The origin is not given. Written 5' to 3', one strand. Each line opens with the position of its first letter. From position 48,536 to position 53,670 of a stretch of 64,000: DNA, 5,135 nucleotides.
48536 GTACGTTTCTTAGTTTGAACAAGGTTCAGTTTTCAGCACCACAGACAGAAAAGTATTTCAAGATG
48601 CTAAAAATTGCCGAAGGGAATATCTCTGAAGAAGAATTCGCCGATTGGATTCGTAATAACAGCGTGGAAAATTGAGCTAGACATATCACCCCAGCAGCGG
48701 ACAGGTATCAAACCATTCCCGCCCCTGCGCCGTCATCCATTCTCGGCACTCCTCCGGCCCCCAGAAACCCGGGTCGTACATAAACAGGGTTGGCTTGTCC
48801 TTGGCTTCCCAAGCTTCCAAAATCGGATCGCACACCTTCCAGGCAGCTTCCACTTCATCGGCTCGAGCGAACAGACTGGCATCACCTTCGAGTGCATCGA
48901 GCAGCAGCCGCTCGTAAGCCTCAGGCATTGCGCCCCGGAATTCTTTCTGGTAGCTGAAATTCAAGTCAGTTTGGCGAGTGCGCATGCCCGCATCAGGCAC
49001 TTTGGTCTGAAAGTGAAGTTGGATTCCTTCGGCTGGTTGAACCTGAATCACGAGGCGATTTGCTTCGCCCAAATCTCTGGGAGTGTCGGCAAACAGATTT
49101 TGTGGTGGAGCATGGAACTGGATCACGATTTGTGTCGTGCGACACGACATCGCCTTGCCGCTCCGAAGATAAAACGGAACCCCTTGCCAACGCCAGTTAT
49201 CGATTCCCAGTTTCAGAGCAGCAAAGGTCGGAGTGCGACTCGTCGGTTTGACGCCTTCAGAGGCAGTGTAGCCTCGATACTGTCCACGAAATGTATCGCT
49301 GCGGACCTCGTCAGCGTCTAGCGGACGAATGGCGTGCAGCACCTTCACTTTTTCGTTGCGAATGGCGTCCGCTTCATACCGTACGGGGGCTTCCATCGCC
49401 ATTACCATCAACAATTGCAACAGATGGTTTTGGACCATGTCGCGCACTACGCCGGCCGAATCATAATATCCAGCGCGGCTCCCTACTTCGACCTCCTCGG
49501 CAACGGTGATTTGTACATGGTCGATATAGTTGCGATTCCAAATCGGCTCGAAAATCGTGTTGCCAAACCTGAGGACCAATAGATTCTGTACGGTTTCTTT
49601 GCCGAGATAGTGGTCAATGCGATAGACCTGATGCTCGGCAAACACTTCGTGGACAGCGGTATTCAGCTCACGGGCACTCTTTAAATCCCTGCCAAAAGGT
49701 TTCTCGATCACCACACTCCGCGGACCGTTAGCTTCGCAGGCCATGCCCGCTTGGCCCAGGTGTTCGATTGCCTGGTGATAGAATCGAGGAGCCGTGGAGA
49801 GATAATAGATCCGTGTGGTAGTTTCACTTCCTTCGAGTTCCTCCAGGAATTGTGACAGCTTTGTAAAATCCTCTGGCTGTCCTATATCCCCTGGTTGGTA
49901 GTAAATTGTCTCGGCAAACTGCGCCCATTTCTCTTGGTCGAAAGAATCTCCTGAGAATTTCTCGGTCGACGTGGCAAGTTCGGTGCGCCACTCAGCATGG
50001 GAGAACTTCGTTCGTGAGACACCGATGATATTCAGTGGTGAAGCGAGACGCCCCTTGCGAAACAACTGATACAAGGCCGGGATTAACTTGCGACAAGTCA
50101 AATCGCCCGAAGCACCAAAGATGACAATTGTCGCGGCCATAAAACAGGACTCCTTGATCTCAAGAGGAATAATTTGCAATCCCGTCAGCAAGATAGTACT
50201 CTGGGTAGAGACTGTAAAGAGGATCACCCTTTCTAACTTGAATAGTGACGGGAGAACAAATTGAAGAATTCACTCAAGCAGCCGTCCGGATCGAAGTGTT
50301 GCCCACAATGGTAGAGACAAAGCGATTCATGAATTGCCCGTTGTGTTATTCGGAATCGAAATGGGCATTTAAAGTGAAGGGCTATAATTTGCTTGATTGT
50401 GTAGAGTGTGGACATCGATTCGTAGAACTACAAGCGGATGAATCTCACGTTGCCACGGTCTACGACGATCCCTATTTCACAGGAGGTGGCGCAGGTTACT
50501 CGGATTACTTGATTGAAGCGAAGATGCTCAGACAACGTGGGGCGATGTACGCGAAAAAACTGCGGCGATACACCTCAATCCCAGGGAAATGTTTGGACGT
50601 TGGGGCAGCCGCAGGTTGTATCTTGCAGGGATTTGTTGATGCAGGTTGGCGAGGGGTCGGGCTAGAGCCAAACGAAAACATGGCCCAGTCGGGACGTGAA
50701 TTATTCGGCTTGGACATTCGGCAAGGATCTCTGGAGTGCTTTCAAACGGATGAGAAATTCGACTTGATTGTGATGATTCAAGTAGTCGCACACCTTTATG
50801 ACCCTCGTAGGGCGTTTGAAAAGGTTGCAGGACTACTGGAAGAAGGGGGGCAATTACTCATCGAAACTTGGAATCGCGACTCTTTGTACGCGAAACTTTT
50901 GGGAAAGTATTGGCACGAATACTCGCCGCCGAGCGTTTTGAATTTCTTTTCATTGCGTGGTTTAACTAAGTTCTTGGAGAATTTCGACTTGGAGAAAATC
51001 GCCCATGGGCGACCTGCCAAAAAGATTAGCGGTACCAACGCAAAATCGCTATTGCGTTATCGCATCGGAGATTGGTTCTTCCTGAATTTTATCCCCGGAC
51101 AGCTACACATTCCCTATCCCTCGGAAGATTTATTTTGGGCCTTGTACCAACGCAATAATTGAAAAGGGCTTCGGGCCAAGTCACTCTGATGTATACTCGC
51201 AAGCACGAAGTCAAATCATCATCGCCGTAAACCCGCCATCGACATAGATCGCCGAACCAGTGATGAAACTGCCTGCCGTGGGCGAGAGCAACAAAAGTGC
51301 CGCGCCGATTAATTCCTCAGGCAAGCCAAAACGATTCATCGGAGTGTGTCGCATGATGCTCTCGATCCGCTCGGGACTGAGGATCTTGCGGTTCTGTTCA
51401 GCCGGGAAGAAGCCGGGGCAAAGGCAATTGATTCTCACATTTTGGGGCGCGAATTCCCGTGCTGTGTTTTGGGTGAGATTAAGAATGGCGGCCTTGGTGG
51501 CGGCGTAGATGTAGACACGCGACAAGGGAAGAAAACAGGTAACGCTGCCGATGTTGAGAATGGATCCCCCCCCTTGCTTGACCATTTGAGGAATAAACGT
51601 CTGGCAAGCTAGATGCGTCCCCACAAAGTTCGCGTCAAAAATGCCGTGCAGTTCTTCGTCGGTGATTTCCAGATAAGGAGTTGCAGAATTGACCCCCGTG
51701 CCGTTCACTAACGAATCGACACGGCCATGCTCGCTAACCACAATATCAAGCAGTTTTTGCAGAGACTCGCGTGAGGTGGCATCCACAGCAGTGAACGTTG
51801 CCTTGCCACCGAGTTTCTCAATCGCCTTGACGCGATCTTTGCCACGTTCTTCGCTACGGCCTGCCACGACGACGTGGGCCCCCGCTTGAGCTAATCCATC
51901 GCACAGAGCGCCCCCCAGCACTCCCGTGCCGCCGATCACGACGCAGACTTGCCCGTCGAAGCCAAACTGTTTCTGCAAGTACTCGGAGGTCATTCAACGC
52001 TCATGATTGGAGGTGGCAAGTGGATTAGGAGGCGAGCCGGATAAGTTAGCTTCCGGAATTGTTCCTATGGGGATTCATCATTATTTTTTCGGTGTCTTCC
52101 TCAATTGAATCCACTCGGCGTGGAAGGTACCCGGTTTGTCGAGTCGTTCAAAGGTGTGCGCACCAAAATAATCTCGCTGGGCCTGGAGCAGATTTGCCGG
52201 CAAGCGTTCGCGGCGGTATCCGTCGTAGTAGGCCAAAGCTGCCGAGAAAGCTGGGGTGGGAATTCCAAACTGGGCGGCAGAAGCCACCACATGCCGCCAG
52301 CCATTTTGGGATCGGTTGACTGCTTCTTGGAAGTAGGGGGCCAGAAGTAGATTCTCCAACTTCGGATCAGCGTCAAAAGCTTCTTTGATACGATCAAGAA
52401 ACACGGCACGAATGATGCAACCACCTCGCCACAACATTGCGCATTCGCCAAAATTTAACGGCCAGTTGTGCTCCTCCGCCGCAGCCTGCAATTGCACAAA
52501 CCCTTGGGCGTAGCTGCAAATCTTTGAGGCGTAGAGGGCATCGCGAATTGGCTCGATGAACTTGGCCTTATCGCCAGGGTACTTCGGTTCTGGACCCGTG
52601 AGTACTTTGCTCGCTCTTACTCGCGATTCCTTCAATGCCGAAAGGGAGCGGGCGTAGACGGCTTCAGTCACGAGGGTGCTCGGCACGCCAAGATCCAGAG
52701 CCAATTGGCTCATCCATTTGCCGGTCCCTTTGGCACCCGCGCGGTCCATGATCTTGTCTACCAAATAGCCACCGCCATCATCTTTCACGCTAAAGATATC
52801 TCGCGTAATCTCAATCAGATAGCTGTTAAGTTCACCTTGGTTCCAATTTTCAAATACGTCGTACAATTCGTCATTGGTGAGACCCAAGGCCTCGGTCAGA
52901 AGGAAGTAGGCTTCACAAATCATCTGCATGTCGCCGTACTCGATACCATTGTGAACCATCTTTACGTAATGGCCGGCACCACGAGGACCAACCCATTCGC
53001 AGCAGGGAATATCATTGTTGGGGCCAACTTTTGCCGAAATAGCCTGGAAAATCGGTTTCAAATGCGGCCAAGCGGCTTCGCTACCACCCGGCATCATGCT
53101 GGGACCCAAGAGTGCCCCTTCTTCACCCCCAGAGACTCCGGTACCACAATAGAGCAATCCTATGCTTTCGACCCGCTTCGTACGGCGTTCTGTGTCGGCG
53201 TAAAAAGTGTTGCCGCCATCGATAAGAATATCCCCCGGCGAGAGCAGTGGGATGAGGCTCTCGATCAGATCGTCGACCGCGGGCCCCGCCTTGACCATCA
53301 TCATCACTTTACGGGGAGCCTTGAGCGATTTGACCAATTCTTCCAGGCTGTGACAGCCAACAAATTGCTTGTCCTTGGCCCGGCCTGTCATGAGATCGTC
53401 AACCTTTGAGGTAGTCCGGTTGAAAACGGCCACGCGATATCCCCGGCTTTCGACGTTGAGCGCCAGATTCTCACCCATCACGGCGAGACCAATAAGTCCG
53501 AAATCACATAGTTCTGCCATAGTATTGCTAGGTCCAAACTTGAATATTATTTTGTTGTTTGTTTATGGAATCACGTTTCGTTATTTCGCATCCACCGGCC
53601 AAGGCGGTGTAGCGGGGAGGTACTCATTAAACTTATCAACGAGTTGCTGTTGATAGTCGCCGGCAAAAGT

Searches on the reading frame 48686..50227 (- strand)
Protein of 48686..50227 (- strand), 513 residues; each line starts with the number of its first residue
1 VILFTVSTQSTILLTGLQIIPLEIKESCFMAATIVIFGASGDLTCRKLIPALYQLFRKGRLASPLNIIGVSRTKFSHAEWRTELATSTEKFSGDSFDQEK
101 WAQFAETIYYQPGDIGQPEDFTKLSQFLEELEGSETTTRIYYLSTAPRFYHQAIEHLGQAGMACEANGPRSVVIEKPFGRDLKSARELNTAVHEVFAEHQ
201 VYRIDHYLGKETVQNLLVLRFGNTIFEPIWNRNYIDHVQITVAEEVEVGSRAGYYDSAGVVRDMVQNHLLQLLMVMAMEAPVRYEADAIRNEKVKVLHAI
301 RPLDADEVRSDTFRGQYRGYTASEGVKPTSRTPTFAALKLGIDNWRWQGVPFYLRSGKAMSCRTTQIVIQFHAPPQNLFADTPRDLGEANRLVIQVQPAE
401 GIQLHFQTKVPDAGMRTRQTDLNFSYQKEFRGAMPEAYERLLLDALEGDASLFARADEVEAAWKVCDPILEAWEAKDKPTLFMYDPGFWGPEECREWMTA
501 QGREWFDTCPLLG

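Call 86: search_protein_families(library=pfam, proteins=[window:48686-50227:-], max_evalue=0.00001)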
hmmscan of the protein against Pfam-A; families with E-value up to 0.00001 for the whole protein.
window:48686-50227:- (513 aa): 2 families
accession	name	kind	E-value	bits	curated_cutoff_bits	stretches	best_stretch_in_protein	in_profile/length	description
PF02781.21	G6PD_C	-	3.1e-118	394.6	27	1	217-505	1-295/296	Glucose-6-phosphate dehydrogenase, C-terminal domain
PF00479.28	G6PD_N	-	3.7e-63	213.9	22.1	1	35-215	1-183/183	Glucose-6-phosphate dehydrogenase, NAD binding domain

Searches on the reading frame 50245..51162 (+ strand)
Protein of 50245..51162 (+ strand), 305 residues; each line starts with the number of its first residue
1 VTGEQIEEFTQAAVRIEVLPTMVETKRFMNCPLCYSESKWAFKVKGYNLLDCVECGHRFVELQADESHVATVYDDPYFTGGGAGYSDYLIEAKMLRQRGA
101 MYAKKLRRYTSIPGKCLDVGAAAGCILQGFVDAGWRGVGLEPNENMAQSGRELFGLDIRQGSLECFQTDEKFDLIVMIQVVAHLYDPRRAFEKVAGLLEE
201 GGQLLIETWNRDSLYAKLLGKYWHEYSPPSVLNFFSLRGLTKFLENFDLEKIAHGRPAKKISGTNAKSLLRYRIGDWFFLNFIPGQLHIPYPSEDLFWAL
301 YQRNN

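Call 86: search_protein_families(library=pfam, proteins=[window:50245-51162:+], max_evalue=0.00001)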
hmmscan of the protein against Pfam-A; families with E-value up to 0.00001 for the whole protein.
window:50245-51162:+ (305 aa): 5 families
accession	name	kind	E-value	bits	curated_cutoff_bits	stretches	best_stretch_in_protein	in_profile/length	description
PF13489.12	Methyltransf_23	-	5.2e-20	72.2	27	1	100-253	7-163/164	Methyltransferase domain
PF08241.18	Methyltransf_11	-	1.7e-11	45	21.2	1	117-206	1-95/95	Methyltransferase domain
PF08242.18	Methyltransf_12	-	1.8e-10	41.8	30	1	117-204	1-98/98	Methyltransferase domain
PF13649.12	Methyltransf_25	-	4.8e-08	34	27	1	117-202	2-97/97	Methyltransferase domain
PF13847.12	Methyltransf_31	-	3e-06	27.4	27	1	116-210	7-113/145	Methyltransferase domain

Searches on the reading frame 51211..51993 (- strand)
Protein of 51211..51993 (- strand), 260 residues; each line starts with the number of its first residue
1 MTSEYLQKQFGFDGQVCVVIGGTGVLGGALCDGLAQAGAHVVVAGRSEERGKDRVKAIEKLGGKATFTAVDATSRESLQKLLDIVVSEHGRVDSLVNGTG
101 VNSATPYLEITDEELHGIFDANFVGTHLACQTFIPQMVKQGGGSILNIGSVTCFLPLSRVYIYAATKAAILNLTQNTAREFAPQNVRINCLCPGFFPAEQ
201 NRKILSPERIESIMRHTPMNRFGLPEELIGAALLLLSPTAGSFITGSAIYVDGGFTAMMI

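Call 86: search_protein_families(library=pfam, proteins=[window:51211-51993:-], max_evalue=0.00001)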
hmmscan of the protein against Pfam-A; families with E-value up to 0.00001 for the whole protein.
window:51211-51993:- (260 aa): 4 families
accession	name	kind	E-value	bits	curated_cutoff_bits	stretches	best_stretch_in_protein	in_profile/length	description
PF13561.12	adh_short_C2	-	1.8e-49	168.9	27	1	27-256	9-236/236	Enoyl-(Acyl carrier protein) reductase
PF00106.31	adh_short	-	7.5e-49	166.3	26.6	1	16-204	2-190/195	short chain dehydrogenase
PF08659.16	KR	-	1.8e-12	48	22.6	1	17-132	3-122/180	KR domain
PF01370.27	Epimerase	-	7.6e-07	29.2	20.9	1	18-84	2-62/240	NAD dependent epimerase/dehydratase family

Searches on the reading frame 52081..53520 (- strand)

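Call 86: search_protein_families(library=pfam, proteins=[window:52081-53520:-], max_evalue=0.00001)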
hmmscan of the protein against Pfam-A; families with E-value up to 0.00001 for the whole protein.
window:52081-53520:- (479 aa): 2 families
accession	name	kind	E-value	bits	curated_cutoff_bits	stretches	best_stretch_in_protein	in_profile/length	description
PF00393.24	6PGD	-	7.9e-132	439.4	27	1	183-470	1-290/290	6-phosphogluconate dehydrogenase, C-terminal domain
PF03446.21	NAD_binding_2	-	3.2e-47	161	21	1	7-165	2-156/161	NAD binding domain of 6-phosphogluconate dehydrogenase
